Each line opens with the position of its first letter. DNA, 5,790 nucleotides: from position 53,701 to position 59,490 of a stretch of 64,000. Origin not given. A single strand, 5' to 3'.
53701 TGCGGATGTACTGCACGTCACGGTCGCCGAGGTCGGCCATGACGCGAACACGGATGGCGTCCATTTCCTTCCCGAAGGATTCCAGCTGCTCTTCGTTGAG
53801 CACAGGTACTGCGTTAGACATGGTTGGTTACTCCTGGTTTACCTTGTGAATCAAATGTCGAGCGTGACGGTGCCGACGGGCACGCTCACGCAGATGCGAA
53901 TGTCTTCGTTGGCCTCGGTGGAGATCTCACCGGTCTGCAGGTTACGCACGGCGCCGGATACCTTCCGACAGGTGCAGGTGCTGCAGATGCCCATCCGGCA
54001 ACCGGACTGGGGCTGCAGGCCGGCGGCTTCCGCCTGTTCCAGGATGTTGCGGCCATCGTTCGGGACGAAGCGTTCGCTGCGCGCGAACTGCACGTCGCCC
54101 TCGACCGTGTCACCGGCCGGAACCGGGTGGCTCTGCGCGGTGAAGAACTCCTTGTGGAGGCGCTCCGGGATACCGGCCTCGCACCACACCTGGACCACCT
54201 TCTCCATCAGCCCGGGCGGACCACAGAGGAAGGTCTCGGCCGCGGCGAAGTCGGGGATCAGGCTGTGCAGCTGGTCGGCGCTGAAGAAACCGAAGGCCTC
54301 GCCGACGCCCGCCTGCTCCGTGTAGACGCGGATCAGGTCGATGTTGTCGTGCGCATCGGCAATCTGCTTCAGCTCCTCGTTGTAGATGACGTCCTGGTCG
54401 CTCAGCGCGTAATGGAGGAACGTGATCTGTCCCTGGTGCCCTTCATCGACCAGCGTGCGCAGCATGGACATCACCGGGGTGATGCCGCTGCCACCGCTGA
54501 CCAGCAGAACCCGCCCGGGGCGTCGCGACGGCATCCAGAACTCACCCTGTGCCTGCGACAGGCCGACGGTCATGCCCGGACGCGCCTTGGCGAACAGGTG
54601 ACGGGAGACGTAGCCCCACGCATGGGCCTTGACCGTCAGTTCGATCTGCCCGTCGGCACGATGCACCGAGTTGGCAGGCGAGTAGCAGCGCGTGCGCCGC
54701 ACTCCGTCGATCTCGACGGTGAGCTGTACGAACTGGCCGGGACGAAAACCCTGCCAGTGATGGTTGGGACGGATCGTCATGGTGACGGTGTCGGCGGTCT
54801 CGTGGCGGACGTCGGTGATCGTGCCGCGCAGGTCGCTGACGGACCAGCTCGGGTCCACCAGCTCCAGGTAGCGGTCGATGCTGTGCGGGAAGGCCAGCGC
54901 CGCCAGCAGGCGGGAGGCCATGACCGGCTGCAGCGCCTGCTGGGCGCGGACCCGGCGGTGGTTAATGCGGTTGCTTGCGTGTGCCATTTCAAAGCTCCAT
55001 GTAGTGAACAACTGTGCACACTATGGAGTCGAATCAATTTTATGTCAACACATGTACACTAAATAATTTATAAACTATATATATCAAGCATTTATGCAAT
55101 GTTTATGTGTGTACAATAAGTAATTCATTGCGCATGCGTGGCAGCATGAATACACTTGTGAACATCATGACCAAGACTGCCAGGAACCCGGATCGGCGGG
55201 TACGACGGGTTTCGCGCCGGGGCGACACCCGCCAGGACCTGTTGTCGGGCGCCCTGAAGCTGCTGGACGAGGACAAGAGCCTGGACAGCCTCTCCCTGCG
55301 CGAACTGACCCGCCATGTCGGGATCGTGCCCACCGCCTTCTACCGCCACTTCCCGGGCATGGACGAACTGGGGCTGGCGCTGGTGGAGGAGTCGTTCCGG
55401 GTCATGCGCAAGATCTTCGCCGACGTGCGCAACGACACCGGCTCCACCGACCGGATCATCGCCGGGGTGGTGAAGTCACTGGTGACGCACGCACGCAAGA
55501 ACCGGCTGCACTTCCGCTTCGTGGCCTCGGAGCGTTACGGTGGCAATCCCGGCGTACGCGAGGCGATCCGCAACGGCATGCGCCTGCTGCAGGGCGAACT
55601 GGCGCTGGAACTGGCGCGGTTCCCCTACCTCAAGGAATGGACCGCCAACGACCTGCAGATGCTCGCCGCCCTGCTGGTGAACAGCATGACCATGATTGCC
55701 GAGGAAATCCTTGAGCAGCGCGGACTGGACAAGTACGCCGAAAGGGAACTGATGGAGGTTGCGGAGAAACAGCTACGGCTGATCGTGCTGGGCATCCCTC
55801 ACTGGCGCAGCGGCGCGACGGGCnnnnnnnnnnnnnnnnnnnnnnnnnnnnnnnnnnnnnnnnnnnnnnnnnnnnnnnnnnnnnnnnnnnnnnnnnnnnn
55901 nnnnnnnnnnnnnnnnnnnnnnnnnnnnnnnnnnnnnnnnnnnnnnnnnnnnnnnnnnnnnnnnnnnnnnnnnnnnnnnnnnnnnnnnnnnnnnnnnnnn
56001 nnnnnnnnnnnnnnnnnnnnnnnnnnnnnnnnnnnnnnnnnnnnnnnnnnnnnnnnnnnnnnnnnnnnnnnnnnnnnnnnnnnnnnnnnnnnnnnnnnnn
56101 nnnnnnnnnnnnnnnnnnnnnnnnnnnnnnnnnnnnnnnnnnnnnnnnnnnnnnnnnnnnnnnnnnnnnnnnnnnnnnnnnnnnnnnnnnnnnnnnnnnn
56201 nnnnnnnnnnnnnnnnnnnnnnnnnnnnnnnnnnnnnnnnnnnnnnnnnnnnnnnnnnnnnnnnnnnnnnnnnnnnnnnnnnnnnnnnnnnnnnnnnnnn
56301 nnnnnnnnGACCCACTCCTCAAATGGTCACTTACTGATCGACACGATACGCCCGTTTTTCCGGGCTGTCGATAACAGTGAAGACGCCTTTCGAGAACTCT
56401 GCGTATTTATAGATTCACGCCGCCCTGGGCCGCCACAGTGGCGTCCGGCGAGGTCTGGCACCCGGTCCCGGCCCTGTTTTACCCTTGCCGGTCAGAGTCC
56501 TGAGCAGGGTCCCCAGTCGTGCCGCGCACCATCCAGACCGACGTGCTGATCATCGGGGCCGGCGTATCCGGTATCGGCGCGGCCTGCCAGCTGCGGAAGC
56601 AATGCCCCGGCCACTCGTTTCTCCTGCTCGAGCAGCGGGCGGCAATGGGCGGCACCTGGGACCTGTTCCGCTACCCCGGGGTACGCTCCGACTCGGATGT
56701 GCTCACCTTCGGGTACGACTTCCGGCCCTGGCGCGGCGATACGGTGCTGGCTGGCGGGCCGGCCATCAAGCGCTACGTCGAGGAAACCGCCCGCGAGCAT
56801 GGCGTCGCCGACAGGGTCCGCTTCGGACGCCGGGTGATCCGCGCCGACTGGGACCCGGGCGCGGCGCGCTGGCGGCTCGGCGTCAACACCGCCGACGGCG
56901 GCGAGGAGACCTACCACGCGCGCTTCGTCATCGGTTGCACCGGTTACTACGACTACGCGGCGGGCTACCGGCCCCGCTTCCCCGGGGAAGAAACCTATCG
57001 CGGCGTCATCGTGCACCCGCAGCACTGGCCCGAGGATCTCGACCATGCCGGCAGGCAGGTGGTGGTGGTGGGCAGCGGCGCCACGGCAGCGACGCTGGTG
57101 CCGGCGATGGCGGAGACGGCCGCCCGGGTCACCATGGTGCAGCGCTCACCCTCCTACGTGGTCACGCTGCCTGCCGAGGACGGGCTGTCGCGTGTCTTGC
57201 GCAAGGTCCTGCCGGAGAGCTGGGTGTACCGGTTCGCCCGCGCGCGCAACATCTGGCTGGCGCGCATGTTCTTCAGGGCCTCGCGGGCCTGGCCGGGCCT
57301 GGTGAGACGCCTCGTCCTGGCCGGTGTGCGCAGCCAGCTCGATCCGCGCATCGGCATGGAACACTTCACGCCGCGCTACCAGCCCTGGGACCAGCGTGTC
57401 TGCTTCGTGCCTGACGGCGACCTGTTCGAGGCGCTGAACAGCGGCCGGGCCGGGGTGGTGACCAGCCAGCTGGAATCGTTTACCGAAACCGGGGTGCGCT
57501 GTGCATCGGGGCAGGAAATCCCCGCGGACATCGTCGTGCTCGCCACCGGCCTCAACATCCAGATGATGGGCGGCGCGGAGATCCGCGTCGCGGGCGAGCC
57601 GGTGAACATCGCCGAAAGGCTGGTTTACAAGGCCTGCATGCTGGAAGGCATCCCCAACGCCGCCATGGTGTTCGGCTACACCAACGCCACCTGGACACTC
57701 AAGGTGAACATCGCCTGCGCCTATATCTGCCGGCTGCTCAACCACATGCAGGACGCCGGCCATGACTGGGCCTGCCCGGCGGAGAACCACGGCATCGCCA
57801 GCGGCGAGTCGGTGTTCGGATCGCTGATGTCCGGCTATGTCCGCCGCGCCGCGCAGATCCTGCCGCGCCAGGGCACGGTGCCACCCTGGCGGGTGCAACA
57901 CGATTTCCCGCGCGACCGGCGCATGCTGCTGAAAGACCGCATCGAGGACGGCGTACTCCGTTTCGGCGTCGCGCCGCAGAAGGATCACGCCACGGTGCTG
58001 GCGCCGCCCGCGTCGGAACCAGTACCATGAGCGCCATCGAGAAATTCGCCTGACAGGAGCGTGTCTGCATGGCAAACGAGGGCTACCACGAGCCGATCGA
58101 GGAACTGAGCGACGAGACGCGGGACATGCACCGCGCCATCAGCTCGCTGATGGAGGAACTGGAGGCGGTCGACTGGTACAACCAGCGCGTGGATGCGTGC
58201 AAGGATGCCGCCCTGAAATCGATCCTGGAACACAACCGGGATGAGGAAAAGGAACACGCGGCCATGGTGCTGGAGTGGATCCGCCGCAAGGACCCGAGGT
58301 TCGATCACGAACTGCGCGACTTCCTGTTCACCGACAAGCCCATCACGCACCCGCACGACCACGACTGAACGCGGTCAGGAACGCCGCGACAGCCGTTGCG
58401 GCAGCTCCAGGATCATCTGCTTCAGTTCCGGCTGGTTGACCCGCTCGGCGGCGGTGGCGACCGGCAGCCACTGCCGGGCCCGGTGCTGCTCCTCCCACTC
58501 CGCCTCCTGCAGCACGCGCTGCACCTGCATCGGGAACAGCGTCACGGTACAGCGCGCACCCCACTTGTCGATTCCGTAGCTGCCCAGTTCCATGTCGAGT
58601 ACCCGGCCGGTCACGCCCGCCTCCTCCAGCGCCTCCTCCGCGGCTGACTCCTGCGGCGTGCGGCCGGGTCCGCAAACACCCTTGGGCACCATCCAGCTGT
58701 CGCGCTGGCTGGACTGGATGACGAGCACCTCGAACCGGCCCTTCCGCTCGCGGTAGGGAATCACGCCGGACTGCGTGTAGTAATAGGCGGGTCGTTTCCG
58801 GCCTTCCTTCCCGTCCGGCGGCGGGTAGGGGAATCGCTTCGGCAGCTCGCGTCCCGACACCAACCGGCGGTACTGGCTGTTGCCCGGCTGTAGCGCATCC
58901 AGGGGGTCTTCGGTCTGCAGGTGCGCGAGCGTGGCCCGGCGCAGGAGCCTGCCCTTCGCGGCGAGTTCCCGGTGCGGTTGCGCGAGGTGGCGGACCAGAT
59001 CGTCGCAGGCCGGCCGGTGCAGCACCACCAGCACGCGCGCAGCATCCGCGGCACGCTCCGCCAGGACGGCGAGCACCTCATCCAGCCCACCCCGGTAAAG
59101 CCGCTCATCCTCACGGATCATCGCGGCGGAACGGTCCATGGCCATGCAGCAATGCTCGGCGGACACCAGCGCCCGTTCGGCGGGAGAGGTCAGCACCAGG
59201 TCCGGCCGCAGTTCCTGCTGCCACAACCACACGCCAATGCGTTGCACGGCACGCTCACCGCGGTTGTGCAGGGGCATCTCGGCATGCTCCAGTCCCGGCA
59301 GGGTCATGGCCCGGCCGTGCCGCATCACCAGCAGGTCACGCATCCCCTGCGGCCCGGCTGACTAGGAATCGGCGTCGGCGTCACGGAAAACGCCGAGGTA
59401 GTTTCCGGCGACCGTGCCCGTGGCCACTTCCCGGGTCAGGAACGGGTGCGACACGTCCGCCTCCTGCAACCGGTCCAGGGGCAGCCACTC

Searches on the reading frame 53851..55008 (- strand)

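Call 90: search_protein_families(library=pfam, proteins=[window:53851-55008:-], max_evalue=0.00001)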
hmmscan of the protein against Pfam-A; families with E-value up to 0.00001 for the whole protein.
window:53851-55008:- (385 aa): 3 families
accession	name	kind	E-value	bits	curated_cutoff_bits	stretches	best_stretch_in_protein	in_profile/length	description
PF00175.26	NAD_binding_1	-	4e-15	56.8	22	1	169-272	1-108/109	Oxidoreductase NAD-binding domain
PF00970.30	FAD_binding_6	-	8.2e-12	45.8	21.1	1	64-157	4-97/99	Oxidoreductase FAD-binding domain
PF00111.32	Fer2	-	2.1e-08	34.4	21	1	313-377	9-76/77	2Fe-2S iron-sulfur cluster binding domain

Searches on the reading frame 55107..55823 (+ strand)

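Call 90: search_protein_families(library=pfam, proteins=[window:55107-55823:+], max_evalue=0.00001)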
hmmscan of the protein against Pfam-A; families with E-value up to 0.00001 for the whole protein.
window:55107-55823:+ (239 aa): 1 family
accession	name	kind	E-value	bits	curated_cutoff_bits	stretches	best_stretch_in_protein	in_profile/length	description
PF00440.29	TetR_N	-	4.8e-07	29.9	24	1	45-91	1-46/47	Bacterial regulatory proteins, tetR family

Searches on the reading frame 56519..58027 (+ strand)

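Call 90: search_protein_families(library=pfam, proteins=[window:56519-58027:+], max_evalue=0.00001)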
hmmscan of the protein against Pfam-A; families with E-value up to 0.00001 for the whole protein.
window:56519-58027:+ (503 aa): 8 families
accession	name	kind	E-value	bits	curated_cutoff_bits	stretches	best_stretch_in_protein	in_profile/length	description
PF07992.20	Pyr_redox_2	-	3.1e-11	43.7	26.1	1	8-214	2-178/291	Pyridine nucleotide-disulphide oxidoreductase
PF13450.12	NAD_binding_8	-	1.2e-10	42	21.9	1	11-59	1-47/68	NAD(P)-binding Rossmann-like domain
PF13738.12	Pyr_redox_3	-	1.2e-10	41.6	30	1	129-211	120-197/305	Pyridine nucleotide-disulphide oxidoreductase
PF00743.25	FMO-like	-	2.2e-10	40.1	22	1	85-344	88-329/532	Flavin-binding monooxygenase-like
PF01266.30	DAO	-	1.8e-08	34.8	27.9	0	8-46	1-38/353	FAD dependent oxidoreductase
PF01946.23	Thi4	-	1.1e-06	28.5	26.2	0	5-47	16-58/235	Thi4 family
PF13434.12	Lys_Orn_oxgnase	-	3.1e-06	27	21.3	0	96-213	108-225/339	L-lysine 6-monooxygenase/L-ornithine 5-monooxygenase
PF00070.33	Pyr_redox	-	8.2e-06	26.7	22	0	181-213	2-34/82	Pyridine nucleotide-disulphide oxidoreductase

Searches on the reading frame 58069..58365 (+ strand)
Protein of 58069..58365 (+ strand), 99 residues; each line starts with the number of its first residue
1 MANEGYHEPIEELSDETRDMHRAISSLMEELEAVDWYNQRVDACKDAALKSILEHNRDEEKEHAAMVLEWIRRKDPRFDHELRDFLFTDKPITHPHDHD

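Call 90: search_protein_families(library=pfam, proteins=[window:58069-58365:+], max_evalue=0.00001)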
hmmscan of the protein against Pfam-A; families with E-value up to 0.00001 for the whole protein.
window:58069-58365:+ (99 aa): 1 family
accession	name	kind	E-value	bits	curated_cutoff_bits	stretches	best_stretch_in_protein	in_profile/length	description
PF22277.2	EncFtn-like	-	1.3e-44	150.3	27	1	6-89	2-85/85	EncFtn-like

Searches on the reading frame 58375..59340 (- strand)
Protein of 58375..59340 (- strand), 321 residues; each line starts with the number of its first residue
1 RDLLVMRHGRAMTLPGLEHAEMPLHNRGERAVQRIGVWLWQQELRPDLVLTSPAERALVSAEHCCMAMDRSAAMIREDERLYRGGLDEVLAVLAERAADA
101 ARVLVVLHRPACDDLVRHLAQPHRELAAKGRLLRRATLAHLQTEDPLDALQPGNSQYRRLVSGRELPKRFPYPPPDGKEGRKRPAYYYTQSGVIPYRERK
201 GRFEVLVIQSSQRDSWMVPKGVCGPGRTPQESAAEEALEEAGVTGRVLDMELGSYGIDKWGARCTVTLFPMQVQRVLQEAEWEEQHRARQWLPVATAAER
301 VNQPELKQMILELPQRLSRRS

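Call 90: search_protein_families(library=pfam, proteins=[window:58375-59340:-], max_evalue=0.00001)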
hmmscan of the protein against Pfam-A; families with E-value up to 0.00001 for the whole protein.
window:58375-59340:- (321 aa): 1 family
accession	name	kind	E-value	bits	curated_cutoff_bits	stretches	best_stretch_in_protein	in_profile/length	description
PF00293.34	NUDIX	-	9.3e-09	35.8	21.1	1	192-307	7-128/134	NUDIX domain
